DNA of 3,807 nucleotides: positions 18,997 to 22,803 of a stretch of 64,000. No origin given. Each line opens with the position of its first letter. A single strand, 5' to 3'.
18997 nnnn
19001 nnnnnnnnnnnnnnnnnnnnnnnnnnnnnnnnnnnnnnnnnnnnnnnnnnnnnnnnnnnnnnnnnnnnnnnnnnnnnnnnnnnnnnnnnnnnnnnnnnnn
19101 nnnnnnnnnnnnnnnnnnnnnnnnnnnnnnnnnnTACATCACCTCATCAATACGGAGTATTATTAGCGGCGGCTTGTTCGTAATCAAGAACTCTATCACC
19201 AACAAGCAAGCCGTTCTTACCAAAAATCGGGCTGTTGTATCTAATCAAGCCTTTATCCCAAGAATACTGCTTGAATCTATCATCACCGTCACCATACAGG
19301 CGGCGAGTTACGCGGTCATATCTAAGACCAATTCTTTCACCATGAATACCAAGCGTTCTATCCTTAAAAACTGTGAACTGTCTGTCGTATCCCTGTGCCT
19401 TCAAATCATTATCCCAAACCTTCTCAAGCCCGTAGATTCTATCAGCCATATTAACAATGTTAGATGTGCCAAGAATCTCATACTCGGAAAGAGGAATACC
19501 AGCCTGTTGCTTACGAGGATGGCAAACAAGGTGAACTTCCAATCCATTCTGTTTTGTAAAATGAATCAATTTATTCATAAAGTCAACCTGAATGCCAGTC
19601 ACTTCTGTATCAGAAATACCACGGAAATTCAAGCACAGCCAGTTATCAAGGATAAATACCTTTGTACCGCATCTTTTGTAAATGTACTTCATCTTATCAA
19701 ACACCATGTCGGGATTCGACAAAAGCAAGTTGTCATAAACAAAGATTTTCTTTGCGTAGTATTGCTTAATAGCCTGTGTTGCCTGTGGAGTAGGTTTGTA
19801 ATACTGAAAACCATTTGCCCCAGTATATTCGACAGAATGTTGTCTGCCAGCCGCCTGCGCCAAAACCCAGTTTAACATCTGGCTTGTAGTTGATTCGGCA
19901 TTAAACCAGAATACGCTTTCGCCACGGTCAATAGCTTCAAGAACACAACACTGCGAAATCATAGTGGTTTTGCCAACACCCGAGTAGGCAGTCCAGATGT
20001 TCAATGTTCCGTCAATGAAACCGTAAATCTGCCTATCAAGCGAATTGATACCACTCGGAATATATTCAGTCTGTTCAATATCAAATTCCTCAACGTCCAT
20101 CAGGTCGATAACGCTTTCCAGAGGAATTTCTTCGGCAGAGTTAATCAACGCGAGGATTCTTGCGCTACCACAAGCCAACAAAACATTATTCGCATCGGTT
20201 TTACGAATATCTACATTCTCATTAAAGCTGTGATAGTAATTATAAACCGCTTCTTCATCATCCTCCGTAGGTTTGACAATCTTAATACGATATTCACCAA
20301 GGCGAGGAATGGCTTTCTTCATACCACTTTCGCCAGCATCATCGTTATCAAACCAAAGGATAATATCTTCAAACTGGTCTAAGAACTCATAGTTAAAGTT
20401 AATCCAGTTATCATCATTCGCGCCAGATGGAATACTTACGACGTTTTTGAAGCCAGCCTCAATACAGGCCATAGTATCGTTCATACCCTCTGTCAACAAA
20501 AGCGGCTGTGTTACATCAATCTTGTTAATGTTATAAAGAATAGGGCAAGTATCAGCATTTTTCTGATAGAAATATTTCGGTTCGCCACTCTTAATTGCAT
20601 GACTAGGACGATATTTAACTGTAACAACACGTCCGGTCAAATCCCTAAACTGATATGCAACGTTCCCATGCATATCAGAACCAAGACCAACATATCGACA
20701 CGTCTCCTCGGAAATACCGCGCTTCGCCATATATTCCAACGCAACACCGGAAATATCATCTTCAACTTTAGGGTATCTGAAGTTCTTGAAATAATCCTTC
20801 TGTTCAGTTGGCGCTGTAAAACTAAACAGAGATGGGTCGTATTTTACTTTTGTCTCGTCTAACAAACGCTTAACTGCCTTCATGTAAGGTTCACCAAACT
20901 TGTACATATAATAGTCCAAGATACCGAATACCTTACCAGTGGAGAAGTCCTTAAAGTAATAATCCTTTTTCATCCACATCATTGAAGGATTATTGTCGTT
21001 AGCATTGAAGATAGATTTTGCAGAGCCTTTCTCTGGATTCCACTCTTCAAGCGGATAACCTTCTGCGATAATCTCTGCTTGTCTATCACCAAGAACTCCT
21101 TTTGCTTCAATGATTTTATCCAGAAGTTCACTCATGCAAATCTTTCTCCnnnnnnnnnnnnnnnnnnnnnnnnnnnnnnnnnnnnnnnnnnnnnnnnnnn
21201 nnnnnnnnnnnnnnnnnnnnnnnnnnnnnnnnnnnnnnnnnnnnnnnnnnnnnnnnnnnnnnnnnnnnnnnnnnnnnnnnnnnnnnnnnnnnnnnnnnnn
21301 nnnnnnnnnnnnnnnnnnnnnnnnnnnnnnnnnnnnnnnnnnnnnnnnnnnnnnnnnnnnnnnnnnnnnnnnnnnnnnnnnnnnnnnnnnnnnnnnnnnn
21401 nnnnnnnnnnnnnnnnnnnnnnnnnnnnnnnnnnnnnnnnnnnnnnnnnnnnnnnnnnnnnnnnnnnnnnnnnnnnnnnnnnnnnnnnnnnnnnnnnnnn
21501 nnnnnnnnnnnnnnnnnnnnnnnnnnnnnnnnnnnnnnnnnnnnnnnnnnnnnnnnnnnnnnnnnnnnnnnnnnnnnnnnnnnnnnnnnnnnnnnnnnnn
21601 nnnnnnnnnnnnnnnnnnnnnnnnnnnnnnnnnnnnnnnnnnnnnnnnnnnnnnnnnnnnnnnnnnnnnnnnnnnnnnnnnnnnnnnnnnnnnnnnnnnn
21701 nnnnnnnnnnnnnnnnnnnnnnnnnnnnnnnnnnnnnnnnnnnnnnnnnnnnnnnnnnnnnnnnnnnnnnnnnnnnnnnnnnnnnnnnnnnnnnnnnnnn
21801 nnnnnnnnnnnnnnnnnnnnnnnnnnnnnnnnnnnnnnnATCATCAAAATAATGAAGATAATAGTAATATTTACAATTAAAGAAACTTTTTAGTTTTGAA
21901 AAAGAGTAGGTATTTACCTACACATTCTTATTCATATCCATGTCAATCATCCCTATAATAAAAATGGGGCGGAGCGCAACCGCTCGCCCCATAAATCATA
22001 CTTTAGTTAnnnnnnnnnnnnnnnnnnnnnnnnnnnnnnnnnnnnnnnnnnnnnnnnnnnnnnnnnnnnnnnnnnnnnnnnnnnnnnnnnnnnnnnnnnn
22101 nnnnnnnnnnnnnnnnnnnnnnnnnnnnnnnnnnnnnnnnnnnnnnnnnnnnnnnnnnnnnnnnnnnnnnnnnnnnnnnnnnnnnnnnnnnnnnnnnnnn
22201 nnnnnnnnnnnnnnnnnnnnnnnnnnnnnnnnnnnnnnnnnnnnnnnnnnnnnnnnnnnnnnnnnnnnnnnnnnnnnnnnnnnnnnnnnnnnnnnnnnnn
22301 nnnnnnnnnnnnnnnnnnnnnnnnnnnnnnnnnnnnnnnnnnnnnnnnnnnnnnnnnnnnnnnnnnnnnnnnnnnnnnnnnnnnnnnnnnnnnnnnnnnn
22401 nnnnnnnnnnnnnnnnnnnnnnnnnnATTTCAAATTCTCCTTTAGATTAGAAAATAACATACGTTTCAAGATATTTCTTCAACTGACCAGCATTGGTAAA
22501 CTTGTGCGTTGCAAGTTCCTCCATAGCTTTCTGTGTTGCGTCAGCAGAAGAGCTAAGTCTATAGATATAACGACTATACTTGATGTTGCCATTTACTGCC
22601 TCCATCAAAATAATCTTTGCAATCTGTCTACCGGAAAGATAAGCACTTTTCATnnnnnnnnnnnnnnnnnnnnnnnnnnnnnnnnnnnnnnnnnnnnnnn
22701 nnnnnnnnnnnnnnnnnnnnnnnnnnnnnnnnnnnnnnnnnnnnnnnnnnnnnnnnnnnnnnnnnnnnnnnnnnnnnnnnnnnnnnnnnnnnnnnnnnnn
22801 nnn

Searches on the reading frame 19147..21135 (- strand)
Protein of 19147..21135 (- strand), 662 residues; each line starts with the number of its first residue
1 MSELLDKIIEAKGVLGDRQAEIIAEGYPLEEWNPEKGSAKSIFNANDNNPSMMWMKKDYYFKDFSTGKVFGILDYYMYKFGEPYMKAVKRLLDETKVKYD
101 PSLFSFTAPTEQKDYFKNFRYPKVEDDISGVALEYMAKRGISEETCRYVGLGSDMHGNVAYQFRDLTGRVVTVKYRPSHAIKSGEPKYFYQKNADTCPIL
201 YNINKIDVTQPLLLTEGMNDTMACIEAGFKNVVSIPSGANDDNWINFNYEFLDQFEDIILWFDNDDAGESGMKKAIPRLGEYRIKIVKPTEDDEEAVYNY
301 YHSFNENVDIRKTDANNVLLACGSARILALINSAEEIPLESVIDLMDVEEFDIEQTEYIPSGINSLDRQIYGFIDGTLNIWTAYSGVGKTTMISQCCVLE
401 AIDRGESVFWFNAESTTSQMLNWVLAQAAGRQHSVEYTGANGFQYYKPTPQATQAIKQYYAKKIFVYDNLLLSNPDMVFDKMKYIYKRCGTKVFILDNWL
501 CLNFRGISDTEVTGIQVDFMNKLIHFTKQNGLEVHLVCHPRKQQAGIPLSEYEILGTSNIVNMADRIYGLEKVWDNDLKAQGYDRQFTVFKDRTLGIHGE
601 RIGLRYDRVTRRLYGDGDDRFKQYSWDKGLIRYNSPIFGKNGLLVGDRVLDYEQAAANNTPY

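Call 12: search_protein_families(library=phrogs, proteins=[window:19147-21135:-], max_evalue=0.001)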
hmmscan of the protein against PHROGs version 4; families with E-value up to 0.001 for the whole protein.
window:19147-21135:- (662 aa): 8 families
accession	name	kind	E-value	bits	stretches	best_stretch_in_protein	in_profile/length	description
phrog_239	-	DNA, RNA and nucleotide metabolism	1.9e-77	262.9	1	49-618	65-601/801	DNA primase/helicase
phrog_47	-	DNA, RNA and nucleotide metabolism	2.8e-21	76.8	1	23-291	34-312/947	DNA primase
phrog_19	-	DNA, RNA and nucleotide metabolism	7e-16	59.2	1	344-468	321-438/621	DnaB-like replicative helicase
phrog_849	-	DNA, RNA and nucleotide metabolism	2.5e-14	54.1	1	132-293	149-323/435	DNA primase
phrog_5482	-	unknown function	7.1e-13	49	1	372-568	48-244/341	-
phrog_6444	-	DNA, RNA and nucleotide metabolism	5e-09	36.5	1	164-283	209-330/577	DNA primase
phrog_243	-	DNA, RNA and nucleotide metabolism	0.00037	20.5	1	354-430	13-85/273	DnaB-like replicative helicase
phrog_18375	-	DNA, RNA and nucleotide metabolism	0.00079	18.8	0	380-566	379-570/644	DNA primase/helicase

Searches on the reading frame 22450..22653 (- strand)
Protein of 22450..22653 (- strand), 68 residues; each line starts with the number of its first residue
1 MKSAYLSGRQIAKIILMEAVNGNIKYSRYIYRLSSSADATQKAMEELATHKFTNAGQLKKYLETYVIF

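Call 45: search_protein_families(library=pfam, proteins=[window:22450-22653:-], max_evalue=1)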
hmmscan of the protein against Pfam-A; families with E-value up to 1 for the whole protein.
window:22450-22653:- (68 aa): 1 family
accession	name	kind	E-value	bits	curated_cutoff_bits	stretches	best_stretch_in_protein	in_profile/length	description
PF18227.6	LepB_GAP_C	-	0.1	13.4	25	1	6-54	17-63/80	LepB GAP domain C-terminal subdomain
